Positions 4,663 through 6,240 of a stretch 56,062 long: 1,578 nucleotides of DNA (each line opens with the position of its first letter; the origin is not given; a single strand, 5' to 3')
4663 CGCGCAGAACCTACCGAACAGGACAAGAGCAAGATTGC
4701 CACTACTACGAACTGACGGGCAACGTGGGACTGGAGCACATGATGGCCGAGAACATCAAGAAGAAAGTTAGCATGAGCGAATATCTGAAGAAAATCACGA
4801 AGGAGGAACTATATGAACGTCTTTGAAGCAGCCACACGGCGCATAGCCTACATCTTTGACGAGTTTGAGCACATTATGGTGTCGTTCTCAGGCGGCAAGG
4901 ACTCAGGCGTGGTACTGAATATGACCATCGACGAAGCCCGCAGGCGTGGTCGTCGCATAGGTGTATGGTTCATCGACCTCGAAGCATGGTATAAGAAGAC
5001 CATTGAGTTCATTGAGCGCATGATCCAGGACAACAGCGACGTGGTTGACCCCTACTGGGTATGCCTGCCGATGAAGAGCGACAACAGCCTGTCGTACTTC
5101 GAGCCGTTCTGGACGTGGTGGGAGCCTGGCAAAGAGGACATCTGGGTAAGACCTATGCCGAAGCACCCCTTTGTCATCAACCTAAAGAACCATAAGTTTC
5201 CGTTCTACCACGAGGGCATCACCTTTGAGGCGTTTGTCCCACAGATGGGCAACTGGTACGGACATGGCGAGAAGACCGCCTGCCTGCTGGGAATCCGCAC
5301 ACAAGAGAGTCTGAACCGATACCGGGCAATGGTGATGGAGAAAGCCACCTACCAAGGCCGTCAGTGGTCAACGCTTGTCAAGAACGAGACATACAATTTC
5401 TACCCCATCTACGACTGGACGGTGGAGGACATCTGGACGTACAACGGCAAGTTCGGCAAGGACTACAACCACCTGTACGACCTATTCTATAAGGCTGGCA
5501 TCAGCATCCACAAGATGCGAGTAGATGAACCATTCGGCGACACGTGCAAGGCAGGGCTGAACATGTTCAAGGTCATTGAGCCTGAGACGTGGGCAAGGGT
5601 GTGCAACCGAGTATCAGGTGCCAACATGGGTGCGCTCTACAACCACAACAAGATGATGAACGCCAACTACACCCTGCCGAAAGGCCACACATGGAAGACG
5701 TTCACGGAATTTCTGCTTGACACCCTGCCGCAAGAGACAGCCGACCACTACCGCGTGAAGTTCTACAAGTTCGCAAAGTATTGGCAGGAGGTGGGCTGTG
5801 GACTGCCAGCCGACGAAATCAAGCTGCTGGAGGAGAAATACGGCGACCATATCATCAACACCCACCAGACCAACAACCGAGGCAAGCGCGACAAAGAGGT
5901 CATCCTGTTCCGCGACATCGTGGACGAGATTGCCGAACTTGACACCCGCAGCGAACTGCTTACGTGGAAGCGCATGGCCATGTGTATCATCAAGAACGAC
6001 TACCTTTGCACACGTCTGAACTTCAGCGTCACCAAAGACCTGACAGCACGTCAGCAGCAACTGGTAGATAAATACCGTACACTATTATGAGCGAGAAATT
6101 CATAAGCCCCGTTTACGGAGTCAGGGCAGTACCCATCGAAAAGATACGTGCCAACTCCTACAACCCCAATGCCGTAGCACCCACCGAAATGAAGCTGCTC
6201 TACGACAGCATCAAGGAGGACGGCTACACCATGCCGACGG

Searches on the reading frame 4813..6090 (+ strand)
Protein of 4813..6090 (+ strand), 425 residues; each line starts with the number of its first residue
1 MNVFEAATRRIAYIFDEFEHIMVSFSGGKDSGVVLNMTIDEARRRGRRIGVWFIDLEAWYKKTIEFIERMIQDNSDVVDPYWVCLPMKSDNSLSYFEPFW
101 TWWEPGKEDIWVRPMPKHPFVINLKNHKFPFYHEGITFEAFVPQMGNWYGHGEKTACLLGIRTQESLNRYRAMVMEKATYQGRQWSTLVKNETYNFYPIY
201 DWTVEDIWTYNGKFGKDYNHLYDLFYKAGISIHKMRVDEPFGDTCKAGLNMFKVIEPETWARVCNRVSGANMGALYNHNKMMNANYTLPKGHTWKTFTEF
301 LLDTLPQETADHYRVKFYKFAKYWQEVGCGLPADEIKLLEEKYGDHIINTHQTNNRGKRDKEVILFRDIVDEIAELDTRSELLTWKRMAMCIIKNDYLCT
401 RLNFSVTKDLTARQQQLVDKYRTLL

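Call 59: search_protein_families(library=phrogs, proteins=[window:4813-6090:+], max_evalue=0.00001)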
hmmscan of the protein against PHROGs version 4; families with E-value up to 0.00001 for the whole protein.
window:4813-6090:+ (425 aa): 3 families
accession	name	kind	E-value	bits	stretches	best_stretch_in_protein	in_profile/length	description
phrog_2302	-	moron, auxiliary metabolic gene and host takeover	1.1e-109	367.9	1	2-423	11-380/381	phosphoadenosine phosphosulfate reductase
phrog_15645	-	unknown function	3.2e-44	152.1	1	197-334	2-141/202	-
phrog_424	-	moron, auxiliary metabolic gene and host takeover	3.2e-15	57.1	1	15-230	157-334/460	phosphoadenosine phosphosulfate reductase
